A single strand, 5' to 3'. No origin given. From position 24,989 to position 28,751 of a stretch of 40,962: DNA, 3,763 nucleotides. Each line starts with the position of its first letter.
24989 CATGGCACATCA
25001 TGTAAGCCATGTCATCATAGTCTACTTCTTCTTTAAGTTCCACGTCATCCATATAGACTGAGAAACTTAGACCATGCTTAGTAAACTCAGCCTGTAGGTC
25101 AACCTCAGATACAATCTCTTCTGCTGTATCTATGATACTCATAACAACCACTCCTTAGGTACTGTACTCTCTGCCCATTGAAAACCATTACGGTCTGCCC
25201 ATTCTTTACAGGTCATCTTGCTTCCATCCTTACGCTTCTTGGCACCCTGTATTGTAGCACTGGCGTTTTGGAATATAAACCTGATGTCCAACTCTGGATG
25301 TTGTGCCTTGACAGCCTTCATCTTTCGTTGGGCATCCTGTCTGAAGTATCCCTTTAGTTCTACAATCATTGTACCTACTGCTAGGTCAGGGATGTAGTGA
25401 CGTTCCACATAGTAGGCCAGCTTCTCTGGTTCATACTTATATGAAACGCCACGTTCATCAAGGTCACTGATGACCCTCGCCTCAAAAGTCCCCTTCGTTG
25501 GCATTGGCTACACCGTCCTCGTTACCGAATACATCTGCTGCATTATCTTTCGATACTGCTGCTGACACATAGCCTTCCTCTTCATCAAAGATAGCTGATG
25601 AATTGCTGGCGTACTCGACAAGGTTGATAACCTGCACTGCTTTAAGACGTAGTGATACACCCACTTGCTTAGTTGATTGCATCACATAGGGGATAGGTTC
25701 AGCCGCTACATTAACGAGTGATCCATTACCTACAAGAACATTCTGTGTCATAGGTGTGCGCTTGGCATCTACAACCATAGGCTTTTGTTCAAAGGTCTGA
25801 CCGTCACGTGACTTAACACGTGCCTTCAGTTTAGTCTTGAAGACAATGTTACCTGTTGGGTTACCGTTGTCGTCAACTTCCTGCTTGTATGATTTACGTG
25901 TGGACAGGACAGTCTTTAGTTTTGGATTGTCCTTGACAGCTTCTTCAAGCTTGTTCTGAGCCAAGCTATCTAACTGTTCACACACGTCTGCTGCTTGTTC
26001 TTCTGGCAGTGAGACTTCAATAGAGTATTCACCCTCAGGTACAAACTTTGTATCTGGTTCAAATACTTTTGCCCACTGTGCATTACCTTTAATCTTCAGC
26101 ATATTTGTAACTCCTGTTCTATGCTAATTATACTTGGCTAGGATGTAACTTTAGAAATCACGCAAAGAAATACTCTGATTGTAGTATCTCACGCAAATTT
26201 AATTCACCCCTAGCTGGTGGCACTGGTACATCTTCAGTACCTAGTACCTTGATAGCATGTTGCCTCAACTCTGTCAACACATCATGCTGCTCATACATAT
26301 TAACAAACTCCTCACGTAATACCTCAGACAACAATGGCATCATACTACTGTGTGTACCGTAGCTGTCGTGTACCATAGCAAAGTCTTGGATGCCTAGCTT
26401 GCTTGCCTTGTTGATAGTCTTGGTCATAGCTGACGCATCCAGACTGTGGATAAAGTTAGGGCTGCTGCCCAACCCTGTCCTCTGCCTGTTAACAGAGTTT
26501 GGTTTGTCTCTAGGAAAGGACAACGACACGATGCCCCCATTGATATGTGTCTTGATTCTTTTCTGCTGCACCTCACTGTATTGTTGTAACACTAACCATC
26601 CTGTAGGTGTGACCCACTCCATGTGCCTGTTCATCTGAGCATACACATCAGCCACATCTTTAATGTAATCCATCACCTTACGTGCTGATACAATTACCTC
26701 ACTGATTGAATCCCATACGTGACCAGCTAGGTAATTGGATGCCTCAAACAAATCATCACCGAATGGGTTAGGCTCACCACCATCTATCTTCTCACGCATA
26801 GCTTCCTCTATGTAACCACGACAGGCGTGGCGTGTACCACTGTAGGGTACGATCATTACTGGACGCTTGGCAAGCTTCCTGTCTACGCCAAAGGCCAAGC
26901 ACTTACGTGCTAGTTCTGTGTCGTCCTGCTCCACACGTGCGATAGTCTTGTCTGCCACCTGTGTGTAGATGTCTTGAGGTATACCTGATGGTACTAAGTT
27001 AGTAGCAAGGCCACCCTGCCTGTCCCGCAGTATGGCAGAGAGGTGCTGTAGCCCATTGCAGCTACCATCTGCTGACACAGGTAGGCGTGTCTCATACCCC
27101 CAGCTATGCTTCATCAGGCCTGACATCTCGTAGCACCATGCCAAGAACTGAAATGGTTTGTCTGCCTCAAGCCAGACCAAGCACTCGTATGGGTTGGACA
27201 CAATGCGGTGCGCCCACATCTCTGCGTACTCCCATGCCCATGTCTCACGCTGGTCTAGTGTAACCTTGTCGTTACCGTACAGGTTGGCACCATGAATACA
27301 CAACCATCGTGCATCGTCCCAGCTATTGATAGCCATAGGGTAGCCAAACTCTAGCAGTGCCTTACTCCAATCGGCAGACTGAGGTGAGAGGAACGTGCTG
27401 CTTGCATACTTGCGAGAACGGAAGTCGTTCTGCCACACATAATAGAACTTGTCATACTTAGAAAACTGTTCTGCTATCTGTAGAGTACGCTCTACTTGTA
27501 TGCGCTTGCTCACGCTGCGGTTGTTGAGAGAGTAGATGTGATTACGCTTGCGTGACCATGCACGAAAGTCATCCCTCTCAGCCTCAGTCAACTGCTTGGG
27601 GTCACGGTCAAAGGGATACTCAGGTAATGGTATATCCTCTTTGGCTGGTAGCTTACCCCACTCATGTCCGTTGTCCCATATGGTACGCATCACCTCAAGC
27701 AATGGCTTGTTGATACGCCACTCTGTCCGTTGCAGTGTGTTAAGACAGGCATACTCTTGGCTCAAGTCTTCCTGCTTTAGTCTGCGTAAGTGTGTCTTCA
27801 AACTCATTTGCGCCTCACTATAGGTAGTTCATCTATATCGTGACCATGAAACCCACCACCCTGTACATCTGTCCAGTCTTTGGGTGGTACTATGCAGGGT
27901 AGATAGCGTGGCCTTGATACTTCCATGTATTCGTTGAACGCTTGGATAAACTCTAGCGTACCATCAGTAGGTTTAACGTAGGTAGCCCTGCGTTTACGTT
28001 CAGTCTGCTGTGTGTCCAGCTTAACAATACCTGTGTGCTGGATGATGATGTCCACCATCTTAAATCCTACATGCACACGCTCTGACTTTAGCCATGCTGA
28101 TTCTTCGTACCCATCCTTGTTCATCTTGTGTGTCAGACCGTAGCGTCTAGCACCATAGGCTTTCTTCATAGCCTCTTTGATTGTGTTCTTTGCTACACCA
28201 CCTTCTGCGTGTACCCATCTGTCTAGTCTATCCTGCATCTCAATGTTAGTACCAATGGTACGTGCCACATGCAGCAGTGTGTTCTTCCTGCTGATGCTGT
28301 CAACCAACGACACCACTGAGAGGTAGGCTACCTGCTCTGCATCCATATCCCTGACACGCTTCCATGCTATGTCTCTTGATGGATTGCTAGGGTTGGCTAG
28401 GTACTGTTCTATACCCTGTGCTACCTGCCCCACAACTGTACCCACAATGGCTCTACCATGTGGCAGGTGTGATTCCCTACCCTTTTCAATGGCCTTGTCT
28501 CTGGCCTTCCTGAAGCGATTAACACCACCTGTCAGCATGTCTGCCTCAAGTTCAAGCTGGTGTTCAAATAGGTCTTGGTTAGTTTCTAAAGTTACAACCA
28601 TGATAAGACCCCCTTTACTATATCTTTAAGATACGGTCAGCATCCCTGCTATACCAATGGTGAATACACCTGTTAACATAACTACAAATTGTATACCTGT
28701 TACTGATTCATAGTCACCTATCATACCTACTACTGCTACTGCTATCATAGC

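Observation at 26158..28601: T7-type RNA polymerase encoded as two translationally coupled ORFs split at an ATGA junction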

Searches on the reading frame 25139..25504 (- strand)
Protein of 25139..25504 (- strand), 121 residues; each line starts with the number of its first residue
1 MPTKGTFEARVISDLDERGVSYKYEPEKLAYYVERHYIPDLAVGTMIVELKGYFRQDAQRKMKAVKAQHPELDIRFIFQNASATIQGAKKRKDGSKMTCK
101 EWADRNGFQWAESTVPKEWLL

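Call 58: search_protein_families(library=phrogs, proteins=[window:25139-25504:-], max_evalue=0.00001)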
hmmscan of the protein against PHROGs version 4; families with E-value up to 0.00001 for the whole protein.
window:25139-25504:- (121 aa): 6 families
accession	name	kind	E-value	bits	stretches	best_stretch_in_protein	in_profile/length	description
phrog_945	-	DNA, RNA and nucleotide metabolism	4.5e-36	124.8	1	5-120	16-129/145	endonuclease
phrog_14437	-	DNA, RNA and nucleotide metabolism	9.2e-14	52.1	1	47-112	1-68/79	endonuclease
phrog_27028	-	DNA, RNA and nucleotide metabolism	7.3e-10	39.7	1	65-120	3-52/72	endonuclease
phrog_28191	-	unknown function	3.2e-09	37.5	1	21-110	101-193/255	-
phrog_29037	-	DNA, RNA and nucleotide metabolism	1.4e-06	29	1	6-73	139-205/241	endonuclease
phrog_9019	-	DNA, RNA and nucleotide metabolism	8.2e-06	26.9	0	8-66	64-124/160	Holliday junction resolvase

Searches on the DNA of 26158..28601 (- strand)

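Call 3: search_dna_similar(query=window:26158-28601:-, collection=phages, mode=near, max_rows=40)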
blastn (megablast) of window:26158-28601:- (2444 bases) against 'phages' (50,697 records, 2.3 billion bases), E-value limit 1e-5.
No match.
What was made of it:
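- Tried and rejected: Megablast of the locus against 50,697 phage records found no match (call 3).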

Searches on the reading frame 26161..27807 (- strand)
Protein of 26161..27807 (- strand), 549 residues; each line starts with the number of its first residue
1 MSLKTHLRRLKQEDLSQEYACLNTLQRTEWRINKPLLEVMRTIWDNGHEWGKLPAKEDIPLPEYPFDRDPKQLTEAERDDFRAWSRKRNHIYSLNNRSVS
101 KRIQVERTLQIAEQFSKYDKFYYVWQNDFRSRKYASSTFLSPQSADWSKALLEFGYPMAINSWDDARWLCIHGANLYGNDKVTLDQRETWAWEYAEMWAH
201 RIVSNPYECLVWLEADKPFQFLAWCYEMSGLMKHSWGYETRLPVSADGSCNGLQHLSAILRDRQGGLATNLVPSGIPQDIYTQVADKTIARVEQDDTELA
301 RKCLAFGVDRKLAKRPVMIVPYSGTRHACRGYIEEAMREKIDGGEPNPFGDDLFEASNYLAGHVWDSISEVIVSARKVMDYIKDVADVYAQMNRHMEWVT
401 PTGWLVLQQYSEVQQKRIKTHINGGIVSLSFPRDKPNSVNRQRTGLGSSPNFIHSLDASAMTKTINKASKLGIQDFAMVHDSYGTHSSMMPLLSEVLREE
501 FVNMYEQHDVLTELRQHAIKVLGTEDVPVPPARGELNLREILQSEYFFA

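Call 4: search_protein_families(library=pfam, proteins=[window:26161-27807:-])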
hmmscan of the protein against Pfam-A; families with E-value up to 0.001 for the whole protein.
window:26161-27807:- (549 aa): 1 family
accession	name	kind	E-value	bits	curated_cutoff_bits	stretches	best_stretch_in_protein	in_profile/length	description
PF00940.24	RNA_pol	-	2.1e-97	327.2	22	1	166-520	8-370/448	DNA-dependent RNA polymerase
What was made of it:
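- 26158..27807 (-): RNAP C-subunit gene (549 aa, 63.6 kDa, pI 6.3). It covers the end of the N-terminal domain, the thumb, palm and fingers, all catalytic motifs and the specificity loop. Pfam RNA_pol 2e-97 (call 4).
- On T7-like single-subunit RNA polymerase family (Pfam RPOL_N + RNA_pol): PF00940 2e-97 (call 4).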

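Call 70: find_homologous_proteins(query=window:26161-27807:-, max_evalue=1e-30)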
Query window:26161-27807:- (549 aa): 2989 proteins with E <= 1e-30 among 7197 candidates; the best 120 are listed.
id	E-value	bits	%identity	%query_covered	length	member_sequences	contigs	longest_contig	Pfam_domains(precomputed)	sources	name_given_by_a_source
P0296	0.0e+0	1260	97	100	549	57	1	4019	PF00940.25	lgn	-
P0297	0.0e+0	1060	79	100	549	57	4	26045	PF00940.25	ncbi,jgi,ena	-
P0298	0.0e+0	1051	79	100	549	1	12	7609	PF00940.25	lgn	-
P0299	0.0e+0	1050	79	100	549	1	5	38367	PF00940.25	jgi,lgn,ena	-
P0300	0.0e+0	1049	78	100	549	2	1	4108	PF00940.25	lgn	-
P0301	0.0e+0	1047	78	100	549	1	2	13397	PF00940.25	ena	-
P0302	0.0e+0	1047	78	100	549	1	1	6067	PF00940.25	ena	-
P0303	0.0e+0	1046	78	100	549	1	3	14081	PF00940.25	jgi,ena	-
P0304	0.0e+0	1046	78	100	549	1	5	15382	PF00940.25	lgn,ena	-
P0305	0.0e+0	1043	79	100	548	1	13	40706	PF00940.25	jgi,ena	jgi:DNA-directed RNA polymerase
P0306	0.0e+0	1043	78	100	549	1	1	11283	PF00940.25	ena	-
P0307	0.0e+0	1041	79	100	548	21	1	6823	PF00940.25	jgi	jgi:DNA-directed RNA polymerase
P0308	0.0e+0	1039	79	100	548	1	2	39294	PF00940.25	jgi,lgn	jgi:DNA-directed RNA polymerase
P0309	0.0e+0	1038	79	100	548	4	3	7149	PF00940.25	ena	-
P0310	0.0e+0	1038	78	100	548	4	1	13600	PF00940.25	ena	-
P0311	0.0e+0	1029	77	100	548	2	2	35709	PF00940.25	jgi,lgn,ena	-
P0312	0.0e+0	1025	77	100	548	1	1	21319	PF00940.25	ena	-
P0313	0.0e+0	1021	77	100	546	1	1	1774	PF00940.25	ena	-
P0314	0.0e+0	1016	77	100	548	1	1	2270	PF00940.25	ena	-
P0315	0.0e+0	1015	77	100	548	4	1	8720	PF00940.25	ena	-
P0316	0.0e+0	1014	76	100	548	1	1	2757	PF00940.25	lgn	-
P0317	0.0e+0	1010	75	100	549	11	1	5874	PF00940.25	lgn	-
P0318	1.8e-298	1009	76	100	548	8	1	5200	PF00940.25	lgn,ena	-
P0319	1.9e-298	1009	76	100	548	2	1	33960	PF00940.25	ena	-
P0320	2.2e-297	1005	76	100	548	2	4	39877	PF00940.25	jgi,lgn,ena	-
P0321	7.4e-297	1003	76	100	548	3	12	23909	PF00940.25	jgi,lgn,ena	-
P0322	8.8e-296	1000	75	100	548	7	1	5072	PF00940.25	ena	-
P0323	2.5e-295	998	75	100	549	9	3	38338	PF00940.25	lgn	-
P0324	3.4e-295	998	76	100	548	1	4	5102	PF00940.25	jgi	jgi:DNA-directed RNA polymerase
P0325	1.0e-294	996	75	100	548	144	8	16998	PF00940.25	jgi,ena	jgi:DNA-directed RNA polymerase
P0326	3.6e-294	994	74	100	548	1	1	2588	PF00940.25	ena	-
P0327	3.3e-293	991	74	100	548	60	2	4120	PF00940.25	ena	-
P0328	8.4e-293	990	76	100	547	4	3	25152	PF00940.25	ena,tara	tara:strand:- start:6078 stop:7721 length:1644 start_codon:yes stop_codon:yes gene_type:complete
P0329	8.3e-291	983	73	100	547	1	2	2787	PF00940.25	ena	-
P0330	1.1e-290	983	78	96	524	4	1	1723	PF00940.25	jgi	-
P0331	1.1e-290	983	74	100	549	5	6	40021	PF00940.25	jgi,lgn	jgi:DNA-directed RNA polymerase, mitochondrial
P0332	1.3e-290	983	74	100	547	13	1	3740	PF00940.25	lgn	-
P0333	3.3e-286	968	72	100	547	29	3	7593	PF00940.25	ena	-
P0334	2.1e-285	966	73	100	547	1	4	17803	PF00940.25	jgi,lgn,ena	-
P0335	1.1e-283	960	73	100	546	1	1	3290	PF00940.25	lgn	-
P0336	5.6e-281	951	71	100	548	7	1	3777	PF00940.25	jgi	jgi:DNA-directed RNA polymerase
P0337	2.0e-280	949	72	100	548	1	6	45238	PF00940.25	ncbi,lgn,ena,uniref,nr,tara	ncbi:DNA-directed RNA polymerase [Alteromonas sp.]|uniref:DNA-directed RNA polymerase n=1 Tax=Altero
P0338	3.9e-280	948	72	100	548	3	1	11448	PF00940.25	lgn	-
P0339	2.9e-278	942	71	100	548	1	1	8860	PF00940.25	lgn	-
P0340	3.7e-278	942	73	100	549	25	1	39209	PF00940.25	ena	-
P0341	7.5e-278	941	72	100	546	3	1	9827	PF00940.25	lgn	-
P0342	9.3e-278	940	71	100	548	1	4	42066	PF00940.25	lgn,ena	-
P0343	1.8e-277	939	69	100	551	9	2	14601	PF00940.25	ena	-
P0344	2.6e-277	939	70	100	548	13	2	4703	PF00940.25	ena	-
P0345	3.2e-277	939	70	100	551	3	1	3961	PF00940.25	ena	-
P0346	4.0e-276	935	72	100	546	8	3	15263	PF00940.25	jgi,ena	-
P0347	8.2e-275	931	69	100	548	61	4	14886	PF00940.25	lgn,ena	-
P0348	1.0e-274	930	70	100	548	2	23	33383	PF00940.25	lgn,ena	-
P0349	2.8e-272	922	75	92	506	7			PF00940.25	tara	tara:strand:- start:738 stop:2258 length:1521 start_codon:yes stop_codon:yes gene_type:complete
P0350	4.8e-272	921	68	100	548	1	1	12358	PF00940.25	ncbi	-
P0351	6.2e-270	914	69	100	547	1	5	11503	PF00940.25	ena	-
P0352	2.4e-269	912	68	100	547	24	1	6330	PF00940.25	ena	-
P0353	1.2e-268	910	70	100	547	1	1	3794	PF00940.25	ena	-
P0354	1.7e-268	910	70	100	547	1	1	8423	PF00940.25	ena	-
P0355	1.1e-267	907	70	100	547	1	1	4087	PF00940.25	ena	-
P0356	1.7e-267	906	70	100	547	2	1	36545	PF00940.25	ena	-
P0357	4.4e-267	905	70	100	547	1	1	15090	PF00940.25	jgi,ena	jgi:DNA-directed RNA polymerase, mitochondrial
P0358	4.8e-267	905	70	100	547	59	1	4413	PF00940.25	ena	-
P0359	4.9e-267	905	70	100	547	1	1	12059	PF00940.25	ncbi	-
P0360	9.6e-267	904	70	100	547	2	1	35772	PF00940.25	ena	-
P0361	4.8e-266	902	68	100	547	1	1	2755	PF00940.25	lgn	-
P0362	7.3e-266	901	68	100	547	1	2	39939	PF00940.25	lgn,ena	-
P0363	7.4e-266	901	68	100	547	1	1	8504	PF00940.25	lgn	-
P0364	3.0e-265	899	68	100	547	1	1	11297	PF00940.25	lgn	-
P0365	4.0e-265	899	68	100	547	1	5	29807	PF00940.25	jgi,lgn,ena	jgi:DNA-directed RNA polymerase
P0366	5.0e-265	898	68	100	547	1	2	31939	PF00940.25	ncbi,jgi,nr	ncbi:hypothetical protein OAA57_00790 [bacterium]|jgi:DNA-directed RNA polymerase|nr:hypothetical pr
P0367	5.6e-265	898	67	100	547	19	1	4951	PF00940.25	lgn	-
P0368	9.1e-265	897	68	100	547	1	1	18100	PF00940.25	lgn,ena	-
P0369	1.4e-264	897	67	100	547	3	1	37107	PF00940.25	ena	-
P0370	2.6e-264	896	68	100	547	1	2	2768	PF00940.25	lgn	-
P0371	5.1e-262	888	67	100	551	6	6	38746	PF00940.25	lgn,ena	-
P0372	6.1e-262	888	66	100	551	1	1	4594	PF00940.25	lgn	-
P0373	1.2e-261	887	67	100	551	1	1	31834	PF00940.25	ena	-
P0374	1.7e-260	883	66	100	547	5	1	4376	PF00940.25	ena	-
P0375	4.1e-260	882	66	100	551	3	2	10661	PF00940.25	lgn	-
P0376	5.6e-260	882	67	100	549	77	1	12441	PF00940.25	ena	-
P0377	1.6e-258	877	65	100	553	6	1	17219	PF00940.25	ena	-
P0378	2.7e-257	873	66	100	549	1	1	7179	PF00940.25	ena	-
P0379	2.8e-257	873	67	100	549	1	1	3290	PF00940.25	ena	-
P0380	3.2e-257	872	65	100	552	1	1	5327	PF00940.25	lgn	-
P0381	6.7e-257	871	64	100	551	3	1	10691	PF00940.25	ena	-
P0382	9.2e-257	871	66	100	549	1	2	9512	PF00940.25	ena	-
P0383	9.2e-257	871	66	100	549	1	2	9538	PF00940.25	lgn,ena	-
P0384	1.2e-256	871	66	100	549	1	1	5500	PF00940.25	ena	-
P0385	2.4e-256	870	66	100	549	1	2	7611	PF00940.25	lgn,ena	-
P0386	3.3e-256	869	71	96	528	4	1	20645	PF00940.25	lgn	-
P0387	8.5e-256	868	65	100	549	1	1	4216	PF00940.25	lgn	-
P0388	8.8e-256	868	66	100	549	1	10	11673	PF00940.25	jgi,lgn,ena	jgi:DNA-directed RNA polymerase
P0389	1.2e-255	867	66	100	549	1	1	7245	PF00940.25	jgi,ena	-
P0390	1.5e-255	867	66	100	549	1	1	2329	PF00940.25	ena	-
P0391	2.4e-255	866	66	100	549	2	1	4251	PF00940.25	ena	-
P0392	1.0e-254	864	66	100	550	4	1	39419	PF00940.25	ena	-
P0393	1.4e-254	864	65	100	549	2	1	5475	PF00940.25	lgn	-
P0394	3.8e-253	859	66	100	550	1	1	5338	PF00940.25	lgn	-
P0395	6.6e-253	858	65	100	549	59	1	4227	PF00940.25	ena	-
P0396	1.1e-252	857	64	100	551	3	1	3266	PF00940.25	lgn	-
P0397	4.0e-252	856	65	100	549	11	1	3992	PF00940.25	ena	-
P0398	4.5e-252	855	65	100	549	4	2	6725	PF00940.25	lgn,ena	-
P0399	8.4e-252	855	64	100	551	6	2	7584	PF00940.25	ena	-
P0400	7.2e-250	848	77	82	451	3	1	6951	PF00940.25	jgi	jgi:DNA-directed RNA polymerase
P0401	9.2e-250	848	64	99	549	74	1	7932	PF00940.25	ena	-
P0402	3.2e-245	833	63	99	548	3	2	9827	PF00940.25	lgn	-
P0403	1.5e-240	817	81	78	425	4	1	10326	PF00940.25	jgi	jgi:DNA-directed RNA polymerase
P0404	1.2e-222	758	67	87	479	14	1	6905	PF00940.25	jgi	jgi:DNA-directed RNA polymerase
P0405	2.0e-217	741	57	100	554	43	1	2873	PF00940.25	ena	-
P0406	2.0e-216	738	56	100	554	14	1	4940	PF00940.25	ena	-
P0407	3.7e-216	737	58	99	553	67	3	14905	PF00940.25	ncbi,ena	-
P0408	3.0e-215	734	56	100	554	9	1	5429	PF00940.25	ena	-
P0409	8.4e-211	719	55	99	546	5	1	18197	PF00940.25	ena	-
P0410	1.1e-210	719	55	99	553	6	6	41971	PF00940.25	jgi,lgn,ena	jgi:DNA-directed RNA polymerase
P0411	1.6e-210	718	56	99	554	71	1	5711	PF00940.25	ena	-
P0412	3.2e-208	711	54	99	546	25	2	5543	PF00940.25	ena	-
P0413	9.2e-208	709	56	99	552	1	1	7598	PF00940.25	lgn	-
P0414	3.5e-207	707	55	100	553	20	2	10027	PF00940.25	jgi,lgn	-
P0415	1.7e-206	705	54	100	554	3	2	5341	PF00940.25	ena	-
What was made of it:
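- The 120 best C-half clusters have 54-97% identity, and all complete ones are 546-554 aa (call 70).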

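Call 72: find_encoding_contigs(protein=P0337, flank=3000, max_places=4)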
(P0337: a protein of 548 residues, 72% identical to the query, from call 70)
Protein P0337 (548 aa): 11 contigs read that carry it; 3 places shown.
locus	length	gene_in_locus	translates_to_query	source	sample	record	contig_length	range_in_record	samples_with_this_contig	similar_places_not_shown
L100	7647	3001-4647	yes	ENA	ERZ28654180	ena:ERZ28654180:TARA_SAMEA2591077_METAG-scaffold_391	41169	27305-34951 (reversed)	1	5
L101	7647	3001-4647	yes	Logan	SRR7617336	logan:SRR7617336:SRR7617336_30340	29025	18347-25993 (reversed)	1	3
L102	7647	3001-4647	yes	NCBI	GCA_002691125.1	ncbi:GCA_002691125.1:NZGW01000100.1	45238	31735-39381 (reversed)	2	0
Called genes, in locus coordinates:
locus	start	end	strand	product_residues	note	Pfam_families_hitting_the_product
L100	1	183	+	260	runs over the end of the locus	-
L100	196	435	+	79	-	-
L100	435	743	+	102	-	-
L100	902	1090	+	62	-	-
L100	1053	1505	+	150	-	-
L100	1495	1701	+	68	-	-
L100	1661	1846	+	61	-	-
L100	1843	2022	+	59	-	-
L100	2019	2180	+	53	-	-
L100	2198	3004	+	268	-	PF14700:RPOL_N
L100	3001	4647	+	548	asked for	PF00940:RNA_pol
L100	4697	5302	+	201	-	PF10991:Enc34_ssDNA-bd (weak), PF21265:SBB_T7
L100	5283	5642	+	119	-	PF05367:Phage_endo_I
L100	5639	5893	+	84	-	-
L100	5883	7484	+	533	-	PF21268:Helic-prim_T7_N, PF13155:Toprim_2, PF13662:Toprim_4 (weak), PF03796:DnaB_C, PF06745:ATPase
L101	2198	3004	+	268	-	PF14700:RPOL_N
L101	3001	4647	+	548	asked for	PF00940:RNA_pol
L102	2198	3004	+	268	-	PF14700:RPOL_N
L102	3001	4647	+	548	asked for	PF00940:RNA_pol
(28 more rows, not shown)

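Call 83: predict_structure(alignment_id=A3)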
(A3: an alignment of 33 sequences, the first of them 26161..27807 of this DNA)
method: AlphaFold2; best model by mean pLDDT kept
length: 549 residues; sequences in the alignment: 33
mean_pLDDT: 86.7   pTM: 0.83
mean pLDDT of the five models: 86.7, 85.8, 84.7, 83.7, 82.8
residues with pLDDT >= 90: 275; 70-90: 238; 50-70: 22; < 50: 14
segments of 3 or more residues with pLDDT < 50: 127-139
pLDDT, mean of each block of 10 residues (from residue 1): 76 88 88 95 93 86 86 86 86 80 85 90 61 39 67 93 95 92 94 96 95 93 96 94 74 88 91 90 94 92 92 86 78 90 87 91 90 85 92 90 87 82 73 82 75 85 92 84 86 93 95 96 94 92 87
secondary structure, 60 per line:
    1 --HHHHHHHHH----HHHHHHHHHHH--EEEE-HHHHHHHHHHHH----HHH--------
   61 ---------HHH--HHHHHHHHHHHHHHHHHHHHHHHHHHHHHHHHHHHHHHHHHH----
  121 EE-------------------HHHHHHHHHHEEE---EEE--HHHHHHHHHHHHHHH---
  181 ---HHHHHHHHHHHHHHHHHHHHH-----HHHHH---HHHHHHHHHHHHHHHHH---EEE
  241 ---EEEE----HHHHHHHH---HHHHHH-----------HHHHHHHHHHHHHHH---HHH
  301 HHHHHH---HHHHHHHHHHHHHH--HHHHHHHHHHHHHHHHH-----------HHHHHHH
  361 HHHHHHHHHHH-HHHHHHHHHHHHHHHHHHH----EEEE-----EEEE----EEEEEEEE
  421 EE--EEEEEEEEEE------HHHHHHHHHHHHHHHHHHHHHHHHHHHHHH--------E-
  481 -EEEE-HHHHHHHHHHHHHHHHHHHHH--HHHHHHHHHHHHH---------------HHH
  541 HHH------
elements in order: H3-11 H16-26 E29-32 H34-45 H75-116 H142-151 E152-154 E158-160 H163-177 H184-204 H210-214 H218-234 E238-240 E244-247 H252-259 H263-268 H280-294 H298-306 H310-323 H326-342 H354-371 H373-391 E396-399 E405-408 E413-422 E425-434 H441-470 E482-485 H487-507 H510-522 H538-543
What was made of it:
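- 26158..27807 (-): AF2 pLDDT 86.7, pTM 0.83 on its own (call 83).
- The C-half is predicted to fold well alone (call 83).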
